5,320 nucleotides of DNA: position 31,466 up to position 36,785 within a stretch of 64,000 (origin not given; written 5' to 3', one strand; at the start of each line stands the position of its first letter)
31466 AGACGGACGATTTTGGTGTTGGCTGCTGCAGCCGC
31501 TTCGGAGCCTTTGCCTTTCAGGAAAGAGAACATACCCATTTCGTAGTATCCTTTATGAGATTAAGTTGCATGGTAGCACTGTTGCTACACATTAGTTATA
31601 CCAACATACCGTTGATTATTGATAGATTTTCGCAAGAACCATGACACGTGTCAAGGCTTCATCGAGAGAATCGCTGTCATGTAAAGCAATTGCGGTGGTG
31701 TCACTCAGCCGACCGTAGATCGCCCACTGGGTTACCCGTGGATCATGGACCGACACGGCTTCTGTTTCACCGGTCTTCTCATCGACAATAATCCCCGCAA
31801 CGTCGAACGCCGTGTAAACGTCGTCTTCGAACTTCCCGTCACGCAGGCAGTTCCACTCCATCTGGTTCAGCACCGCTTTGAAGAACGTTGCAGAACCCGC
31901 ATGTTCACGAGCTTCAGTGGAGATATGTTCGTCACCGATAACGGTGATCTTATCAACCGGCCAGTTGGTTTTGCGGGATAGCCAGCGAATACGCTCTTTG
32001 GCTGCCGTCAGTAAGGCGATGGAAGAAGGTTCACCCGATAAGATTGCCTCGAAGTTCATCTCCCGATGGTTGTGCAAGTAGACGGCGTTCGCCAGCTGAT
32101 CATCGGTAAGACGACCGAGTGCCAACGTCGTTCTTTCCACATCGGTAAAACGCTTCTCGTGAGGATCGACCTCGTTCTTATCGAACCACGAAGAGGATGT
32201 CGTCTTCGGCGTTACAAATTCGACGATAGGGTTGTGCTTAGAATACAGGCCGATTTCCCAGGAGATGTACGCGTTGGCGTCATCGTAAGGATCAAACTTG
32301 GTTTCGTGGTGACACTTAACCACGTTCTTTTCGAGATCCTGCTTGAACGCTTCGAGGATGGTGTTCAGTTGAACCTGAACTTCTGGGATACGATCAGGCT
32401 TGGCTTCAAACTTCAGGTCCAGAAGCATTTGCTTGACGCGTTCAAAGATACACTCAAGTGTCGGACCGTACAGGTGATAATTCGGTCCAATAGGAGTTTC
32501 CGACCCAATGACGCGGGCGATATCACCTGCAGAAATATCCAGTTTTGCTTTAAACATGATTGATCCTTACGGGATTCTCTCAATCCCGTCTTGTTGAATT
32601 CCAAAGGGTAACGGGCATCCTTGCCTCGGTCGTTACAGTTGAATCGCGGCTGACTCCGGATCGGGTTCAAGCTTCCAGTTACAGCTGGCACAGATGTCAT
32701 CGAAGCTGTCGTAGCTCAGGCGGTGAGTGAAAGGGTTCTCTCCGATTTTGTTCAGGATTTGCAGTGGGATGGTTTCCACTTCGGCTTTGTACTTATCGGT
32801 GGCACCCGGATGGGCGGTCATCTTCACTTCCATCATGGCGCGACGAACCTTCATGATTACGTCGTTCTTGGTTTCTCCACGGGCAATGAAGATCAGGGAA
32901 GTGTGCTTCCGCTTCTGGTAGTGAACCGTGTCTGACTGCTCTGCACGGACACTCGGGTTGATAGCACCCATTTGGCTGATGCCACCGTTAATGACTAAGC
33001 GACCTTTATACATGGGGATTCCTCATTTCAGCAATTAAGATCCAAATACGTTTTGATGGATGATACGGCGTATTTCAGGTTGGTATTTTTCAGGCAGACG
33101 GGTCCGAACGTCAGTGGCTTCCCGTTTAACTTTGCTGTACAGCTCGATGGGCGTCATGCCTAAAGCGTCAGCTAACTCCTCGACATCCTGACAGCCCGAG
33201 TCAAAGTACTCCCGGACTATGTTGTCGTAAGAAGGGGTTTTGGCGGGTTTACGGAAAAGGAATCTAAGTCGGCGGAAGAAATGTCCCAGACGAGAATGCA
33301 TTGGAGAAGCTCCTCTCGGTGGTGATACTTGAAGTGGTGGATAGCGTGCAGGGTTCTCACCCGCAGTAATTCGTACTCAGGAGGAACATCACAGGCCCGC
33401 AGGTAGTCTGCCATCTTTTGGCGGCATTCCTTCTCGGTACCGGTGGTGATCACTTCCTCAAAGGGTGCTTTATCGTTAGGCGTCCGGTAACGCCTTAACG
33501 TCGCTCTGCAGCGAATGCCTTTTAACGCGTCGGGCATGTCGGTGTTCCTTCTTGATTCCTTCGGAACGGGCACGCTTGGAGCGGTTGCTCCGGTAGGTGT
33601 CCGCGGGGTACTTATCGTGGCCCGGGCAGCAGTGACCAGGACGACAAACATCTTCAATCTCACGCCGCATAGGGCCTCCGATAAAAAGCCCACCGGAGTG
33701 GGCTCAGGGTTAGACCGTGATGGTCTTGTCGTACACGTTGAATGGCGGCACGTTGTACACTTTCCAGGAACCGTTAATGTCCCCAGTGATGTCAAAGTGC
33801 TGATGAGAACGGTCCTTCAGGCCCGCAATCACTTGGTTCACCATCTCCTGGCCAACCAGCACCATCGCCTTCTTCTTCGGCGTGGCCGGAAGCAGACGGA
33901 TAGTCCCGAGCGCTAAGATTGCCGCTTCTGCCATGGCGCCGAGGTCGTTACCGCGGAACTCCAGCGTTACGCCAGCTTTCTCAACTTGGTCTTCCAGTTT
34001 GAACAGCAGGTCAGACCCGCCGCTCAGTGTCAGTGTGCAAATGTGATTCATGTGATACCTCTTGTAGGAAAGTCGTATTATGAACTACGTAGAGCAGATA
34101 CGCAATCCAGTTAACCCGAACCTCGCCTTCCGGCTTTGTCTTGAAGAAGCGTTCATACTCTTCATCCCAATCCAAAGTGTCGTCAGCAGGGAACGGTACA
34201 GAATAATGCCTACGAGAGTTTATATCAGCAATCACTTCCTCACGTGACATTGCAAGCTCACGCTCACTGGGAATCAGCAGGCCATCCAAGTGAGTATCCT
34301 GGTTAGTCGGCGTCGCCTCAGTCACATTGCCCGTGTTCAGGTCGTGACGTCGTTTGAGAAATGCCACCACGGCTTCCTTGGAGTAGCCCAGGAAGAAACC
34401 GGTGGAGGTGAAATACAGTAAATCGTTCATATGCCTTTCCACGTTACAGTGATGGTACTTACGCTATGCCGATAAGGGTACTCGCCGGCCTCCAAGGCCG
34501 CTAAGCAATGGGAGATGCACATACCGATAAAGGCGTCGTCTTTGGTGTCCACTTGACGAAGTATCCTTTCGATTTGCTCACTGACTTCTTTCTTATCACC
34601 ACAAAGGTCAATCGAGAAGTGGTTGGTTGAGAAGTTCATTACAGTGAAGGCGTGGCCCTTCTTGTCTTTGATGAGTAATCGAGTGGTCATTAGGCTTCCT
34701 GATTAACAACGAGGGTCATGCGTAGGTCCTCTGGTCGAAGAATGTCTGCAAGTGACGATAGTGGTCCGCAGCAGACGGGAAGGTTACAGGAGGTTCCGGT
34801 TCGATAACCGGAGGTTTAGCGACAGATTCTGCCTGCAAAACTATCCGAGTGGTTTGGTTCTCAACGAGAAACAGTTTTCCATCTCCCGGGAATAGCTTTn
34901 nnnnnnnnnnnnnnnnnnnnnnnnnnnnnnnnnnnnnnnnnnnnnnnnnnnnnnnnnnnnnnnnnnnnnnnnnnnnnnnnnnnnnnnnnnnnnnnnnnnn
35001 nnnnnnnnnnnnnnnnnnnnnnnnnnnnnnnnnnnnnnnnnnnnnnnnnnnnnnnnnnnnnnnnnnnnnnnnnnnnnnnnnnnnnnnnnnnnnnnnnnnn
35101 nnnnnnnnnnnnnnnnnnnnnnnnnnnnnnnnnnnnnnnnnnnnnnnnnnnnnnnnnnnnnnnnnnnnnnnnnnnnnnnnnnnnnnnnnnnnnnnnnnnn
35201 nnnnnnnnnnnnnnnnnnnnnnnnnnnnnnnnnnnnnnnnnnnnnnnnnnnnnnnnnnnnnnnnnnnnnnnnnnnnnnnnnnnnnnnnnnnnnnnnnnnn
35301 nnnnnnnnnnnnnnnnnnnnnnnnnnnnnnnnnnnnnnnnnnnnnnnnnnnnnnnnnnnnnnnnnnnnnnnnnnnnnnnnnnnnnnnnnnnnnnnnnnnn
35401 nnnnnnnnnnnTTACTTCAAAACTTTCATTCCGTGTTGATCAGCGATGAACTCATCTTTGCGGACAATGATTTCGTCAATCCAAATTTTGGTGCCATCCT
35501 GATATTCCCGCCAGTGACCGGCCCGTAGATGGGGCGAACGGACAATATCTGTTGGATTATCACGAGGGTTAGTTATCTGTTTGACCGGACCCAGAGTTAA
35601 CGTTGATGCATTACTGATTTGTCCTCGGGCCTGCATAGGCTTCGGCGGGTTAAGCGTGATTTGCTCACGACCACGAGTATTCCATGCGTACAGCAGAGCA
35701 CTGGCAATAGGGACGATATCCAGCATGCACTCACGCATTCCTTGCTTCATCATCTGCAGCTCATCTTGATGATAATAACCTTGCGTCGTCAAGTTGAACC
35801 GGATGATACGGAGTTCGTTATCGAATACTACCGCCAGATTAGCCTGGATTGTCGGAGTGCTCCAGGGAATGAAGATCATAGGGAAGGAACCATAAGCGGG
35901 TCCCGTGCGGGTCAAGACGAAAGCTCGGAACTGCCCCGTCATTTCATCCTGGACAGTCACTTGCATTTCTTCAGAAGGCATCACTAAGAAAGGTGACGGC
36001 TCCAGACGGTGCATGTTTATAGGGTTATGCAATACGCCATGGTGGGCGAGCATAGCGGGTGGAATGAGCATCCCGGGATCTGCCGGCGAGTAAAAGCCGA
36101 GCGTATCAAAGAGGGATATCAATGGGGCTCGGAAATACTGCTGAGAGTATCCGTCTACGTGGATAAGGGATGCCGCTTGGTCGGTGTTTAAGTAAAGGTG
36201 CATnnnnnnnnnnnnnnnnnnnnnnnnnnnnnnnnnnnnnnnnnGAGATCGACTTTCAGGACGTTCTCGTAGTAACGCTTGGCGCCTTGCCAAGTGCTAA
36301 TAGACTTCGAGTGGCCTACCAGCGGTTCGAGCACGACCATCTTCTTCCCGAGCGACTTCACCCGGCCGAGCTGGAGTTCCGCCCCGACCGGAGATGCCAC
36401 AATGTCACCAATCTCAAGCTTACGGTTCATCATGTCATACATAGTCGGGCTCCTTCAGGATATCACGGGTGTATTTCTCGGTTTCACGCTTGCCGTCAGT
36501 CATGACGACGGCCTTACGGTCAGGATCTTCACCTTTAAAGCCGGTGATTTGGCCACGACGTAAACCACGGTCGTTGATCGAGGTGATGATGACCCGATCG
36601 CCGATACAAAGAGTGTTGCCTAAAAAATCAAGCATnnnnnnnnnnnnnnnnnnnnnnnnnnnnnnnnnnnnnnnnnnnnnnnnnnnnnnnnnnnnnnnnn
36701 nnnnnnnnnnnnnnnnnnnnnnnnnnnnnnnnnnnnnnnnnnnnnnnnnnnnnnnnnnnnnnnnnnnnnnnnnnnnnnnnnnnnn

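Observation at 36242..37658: Tandem array of six KOW-like mini-proteins (64-76 aa)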

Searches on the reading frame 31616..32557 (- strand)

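Call 47: search_protein_families(library=phrogs, max_evalue=0.001, proteins=[window:31616-32557:-])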
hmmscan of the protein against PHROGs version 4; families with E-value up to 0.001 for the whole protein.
window:31616-32557:- (313 aa): 1 family
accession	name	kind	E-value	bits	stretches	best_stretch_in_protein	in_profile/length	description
phrog_36034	-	unknown function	1.8e-16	61.7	1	130-197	17-84/194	-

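Call 48: search_protein_families(library=pfam, max_evalue=0.01, proteins=[window:31616-32557:-])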
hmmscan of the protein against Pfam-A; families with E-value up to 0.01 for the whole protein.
window:31616-32557:- (313 aa): 0 families

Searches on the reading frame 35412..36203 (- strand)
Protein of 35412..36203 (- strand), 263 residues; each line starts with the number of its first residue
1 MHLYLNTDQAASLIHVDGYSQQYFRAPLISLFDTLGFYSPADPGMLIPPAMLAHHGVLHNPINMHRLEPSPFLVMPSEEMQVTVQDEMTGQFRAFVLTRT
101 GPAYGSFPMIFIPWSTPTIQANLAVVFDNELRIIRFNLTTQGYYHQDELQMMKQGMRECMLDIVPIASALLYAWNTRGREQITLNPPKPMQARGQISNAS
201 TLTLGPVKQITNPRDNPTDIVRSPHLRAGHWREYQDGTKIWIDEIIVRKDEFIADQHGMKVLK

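Call 47: search_protein_families(library=phrogs, max_evalue=0.001, proteins=[window:35412-36203:-])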
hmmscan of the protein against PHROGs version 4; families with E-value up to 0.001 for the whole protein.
window:35412-36203:- (263 aa): 0 families

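Call 48: search_protein_families(library=pfam, max_evalue=0.01, proteins=[window:35412-36203:-])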
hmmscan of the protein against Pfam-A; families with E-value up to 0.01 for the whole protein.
window:35412-36203:- (263 aa): 0 families

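Call 89: search_protein_families(library=ncbifam, max_evalue=1, proteins=[window:35415-36203:-])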
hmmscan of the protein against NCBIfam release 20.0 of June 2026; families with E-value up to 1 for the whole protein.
window:35415-36203:- (263 aa): 0 families
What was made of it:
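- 35412..36203 (-): 263-aa ORF of unknown function, 38 nt downstream of m6, with a strong SD (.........). No Pfam, PHROG or NCBIfam hit (calls 47, 48, 89).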

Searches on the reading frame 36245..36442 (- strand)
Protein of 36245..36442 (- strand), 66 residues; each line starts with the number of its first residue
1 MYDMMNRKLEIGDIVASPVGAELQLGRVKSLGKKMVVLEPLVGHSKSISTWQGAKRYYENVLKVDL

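Call 4: search_protein_families(library=pfam, max_evalue=10, proteins=[window:36245-36442:-])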
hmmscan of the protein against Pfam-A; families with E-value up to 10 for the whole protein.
seq(66 aa): 0 families

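Call 5: search_protein_families(library=phrogs, max_evalue=1, proteins=[window:36245-36442:-])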
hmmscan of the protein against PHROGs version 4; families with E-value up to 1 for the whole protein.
seq(66 aa): 4 families
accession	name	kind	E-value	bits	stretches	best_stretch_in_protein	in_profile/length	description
phrog_2251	-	unknown function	1.4e-05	26.2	1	1-65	2-70/74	-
phrog_15775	-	unknown function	0.0004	21.3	1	1-63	1-68/73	-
phrog_2112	-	unknown function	0.21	12.5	1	1-52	9-62/122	-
phrog_30699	-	unknown function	0.33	12.1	1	11-47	31-67/113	-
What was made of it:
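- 36242..36442 (-): m6, 66 aa, family copy 6 (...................). phrog_2251 E 1.4e-5 (call 5).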

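Call 89: search_protein_families(library=ncbifam, max_evalue=1, proteins=[window:36245-36442:-])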
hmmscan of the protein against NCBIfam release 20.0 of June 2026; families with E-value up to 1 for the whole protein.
window:36245-36442:- (66 aa): 0 families

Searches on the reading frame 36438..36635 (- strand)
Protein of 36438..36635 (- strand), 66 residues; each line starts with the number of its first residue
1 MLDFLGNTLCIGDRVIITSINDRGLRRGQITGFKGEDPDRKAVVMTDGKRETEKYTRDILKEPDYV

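Call 4: search_protein_families(library=pfam, max_evalue=10, proteins=[window:36438-36635:-])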
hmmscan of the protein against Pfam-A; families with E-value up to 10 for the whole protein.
seq(66 aa): 0 families

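Call 5: search_protein_families(library=phrogs, max_evalue=1, proteins=[window:36438-36635:-])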
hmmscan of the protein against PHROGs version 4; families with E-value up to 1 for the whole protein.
seq(66 aa): 2 families
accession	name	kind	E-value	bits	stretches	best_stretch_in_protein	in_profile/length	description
phrog_2251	-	unknown function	2.4e-07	31.9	1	1-37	2-40/74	-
phrog_15775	-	unknown function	0.17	12.9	1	1-30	1-30/73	-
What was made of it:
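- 36435..36635 (-): m5, 66 aa, family copy 5 (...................). phrog_2251 E 2.4e-7 (call 5).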

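Call 89: search_protein_families(library=ncbifam, max_evalue=1, proteins=[window:36438-36635:-])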
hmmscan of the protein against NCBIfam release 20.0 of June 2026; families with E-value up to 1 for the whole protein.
window:36438-36635:- (66 aa): 0 families
